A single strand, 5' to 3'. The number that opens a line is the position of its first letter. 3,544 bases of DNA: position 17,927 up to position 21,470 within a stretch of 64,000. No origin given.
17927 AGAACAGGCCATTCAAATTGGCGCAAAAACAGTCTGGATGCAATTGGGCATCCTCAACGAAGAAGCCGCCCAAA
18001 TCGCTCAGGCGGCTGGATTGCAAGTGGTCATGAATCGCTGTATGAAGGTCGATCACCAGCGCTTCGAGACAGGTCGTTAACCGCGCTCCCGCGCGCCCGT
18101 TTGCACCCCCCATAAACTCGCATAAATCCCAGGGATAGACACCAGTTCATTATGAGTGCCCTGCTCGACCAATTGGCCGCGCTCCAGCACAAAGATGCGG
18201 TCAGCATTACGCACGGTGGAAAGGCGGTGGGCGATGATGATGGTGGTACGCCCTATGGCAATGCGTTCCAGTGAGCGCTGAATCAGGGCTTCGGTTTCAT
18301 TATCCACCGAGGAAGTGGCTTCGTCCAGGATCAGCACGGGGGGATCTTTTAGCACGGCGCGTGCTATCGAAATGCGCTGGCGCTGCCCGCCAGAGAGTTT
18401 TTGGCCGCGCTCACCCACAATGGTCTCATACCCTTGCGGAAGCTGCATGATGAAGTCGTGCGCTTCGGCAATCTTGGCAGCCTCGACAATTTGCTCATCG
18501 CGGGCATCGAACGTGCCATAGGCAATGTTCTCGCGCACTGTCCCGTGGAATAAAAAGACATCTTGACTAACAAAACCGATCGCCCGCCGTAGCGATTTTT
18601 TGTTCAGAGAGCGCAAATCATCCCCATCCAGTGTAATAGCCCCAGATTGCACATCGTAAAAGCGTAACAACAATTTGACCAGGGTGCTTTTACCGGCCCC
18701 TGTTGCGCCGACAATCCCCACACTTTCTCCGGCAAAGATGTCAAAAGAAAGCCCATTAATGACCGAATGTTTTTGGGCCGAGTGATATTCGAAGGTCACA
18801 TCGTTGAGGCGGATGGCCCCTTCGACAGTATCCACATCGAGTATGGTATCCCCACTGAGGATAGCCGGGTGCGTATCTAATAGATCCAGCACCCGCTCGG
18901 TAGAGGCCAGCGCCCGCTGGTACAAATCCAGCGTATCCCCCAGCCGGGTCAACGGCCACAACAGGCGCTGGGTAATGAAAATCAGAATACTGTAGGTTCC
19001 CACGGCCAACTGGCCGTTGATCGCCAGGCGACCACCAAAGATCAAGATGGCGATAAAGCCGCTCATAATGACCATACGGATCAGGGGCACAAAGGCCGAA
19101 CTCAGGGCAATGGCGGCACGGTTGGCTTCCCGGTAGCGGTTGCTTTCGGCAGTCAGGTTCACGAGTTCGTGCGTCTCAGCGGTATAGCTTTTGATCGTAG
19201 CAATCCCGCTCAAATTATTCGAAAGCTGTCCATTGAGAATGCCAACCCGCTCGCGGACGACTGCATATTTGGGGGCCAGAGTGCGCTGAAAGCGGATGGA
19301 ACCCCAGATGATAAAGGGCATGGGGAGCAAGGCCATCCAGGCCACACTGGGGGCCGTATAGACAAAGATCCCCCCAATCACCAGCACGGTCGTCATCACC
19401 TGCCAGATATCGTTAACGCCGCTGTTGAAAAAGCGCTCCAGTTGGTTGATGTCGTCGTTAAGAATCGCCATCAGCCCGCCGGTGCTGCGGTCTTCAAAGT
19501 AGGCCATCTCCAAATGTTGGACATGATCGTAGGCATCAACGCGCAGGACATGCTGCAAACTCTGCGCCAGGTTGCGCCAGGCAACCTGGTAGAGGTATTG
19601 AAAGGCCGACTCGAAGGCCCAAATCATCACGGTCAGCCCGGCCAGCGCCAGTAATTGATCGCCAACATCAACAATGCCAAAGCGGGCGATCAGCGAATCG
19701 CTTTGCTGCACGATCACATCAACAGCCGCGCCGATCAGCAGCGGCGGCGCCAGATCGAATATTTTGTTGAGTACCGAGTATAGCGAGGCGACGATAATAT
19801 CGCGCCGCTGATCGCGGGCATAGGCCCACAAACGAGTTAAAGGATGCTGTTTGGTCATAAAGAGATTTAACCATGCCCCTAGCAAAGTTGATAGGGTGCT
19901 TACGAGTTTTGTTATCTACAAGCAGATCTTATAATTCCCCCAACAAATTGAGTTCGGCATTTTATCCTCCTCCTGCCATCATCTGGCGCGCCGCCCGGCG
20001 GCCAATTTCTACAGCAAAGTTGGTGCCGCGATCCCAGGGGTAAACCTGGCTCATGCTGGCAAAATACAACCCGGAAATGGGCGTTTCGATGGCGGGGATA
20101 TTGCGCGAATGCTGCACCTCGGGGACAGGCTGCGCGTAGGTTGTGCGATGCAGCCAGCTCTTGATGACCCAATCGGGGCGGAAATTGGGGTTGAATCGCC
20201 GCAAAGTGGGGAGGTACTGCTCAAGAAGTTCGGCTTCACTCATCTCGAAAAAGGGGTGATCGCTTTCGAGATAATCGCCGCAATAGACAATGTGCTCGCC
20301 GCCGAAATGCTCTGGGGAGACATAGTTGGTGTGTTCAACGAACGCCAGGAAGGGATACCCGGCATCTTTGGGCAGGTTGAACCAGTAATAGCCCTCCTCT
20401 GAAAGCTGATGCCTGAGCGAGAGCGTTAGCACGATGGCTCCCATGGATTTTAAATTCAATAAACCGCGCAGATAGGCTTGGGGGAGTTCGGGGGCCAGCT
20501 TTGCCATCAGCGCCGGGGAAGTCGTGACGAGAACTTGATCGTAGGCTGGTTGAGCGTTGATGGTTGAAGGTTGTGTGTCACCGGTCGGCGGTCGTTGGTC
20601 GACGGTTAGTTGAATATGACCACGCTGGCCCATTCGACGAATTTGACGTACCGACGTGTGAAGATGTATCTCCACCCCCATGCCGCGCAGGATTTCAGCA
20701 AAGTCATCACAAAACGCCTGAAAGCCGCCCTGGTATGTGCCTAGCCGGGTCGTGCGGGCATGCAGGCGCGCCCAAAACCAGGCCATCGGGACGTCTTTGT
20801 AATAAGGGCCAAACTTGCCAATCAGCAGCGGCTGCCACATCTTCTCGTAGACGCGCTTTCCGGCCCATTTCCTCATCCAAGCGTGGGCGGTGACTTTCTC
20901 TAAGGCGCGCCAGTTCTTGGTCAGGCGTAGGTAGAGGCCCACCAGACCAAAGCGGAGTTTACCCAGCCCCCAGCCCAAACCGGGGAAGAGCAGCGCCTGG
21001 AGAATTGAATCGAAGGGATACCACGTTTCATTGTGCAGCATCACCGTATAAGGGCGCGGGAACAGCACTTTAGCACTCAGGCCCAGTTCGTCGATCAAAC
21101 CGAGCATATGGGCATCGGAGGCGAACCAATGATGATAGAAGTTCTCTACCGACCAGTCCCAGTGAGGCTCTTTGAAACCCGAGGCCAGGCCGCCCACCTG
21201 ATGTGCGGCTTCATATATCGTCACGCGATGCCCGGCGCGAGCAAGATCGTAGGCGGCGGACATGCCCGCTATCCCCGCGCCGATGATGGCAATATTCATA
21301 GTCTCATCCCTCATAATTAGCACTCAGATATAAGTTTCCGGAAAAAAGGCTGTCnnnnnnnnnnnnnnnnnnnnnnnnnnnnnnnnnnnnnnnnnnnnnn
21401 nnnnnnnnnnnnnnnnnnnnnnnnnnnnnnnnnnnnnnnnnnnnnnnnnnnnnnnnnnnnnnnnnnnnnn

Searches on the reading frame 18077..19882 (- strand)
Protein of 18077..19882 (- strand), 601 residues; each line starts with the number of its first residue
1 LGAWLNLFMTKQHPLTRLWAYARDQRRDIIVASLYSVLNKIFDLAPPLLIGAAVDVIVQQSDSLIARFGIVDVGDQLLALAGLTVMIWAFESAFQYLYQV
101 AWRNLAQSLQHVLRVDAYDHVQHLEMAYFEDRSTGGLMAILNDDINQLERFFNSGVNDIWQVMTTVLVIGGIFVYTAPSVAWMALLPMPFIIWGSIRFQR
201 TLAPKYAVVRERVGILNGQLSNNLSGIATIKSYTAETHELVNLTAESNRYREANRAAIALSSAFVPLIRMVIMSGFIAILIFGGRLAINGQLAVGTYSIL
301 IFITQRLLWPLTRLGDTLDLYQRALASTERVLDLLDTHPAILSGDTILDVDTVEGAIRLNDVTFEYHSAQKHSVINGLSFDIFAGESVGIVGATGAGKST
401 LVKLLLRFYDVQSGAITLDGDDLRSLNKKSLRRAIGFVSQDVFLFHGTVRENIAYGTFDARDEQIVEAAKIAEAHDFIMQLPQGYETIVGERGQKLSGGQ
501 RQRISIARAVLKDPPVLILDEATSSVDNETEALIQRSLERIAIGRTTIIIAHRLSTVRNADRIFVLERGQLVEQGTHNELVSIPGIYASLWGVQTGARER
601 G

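Call 83: search_protein_families(library=pfam, proteins=[window:18077-19882:-], max_evalue=0.00001)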
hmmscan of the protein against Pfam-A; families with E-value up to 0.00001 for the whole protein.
window:18077-19882:- (601 aa): 2 families
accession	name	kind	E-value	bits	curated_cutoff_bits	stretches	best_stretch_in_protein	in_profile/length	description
PF00005.33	ABC_tran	-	1.1e-35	123.7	25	1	376-524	2-137/137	ABC transporter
PF00664.28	ABC_membrane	-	1.9e-35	123.3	28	1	30-309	2-272/274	ABC transporter transmembrane region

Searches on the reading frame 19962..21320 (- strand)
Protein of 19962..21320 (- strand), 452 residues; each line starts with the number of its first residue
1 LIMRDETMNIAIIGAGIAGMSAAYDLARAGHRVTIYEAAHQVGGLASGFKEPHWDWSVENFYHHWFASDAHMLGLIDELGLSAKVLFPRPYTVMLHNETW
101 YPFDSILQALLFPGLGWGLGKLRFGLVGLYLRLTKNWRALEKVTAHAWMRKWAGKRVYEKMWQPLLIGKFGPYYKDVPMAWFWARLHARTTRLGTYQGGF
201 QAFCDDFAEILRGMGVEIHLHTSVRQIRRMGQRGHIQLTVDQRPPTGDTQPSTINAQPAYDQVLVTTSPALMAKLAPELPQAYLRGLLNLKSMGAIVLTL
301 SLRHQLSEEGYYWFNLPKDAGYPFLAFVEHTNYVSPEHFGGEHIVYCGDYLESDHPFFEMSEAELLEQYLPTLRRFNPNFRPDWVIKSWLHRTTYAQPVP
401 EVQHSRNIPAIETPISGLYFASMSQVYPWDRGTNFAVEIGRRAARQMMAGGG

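Call 83: search_protein_families(library=pfam, proteins=[window:19962-21320:-], max_evalue=0.00001)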
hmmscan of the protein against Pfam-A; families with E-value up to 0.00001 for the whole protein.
window:19962-21320:- (452 aa): 7 families
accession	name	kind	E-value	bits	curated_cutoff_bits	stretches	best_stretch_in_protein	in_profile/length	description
PF01593.30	Amino_oxidase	-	2.1e-38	133.2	19.8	1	17-447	1-442/443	Flavin containing amine oxidoreductase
PF01266.30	DAO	-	1.8e-16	61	27.9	1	10-48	2-40/353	FAD dependent oxidoreductase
PF13450.12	NAD_binding_8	-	8.4e-13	48.8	21.9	1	12-78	1-67/68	NAD(P)-binding Rossmann-like domain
PF07992.20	Pyr_redox_2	-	6.6e-09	36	26.1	1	9-39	2-32/291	Pyridine nucleotide-disulphide oxidoreductase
PF12831.13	FAD_oxidored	-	5.1e-07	29.8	27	1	10-48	2-40/416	FAD dependent oxidoreductase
PF00890.30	FAD_binding_2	-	6.5e-07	29.3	20.4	1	10-46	2-37/414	FAD binding domain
PF00070.33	Pyr_redox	-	7.5e-07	30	22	0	9-42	1-34/82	Pyridine nucleotide-disulphide oxidoreductase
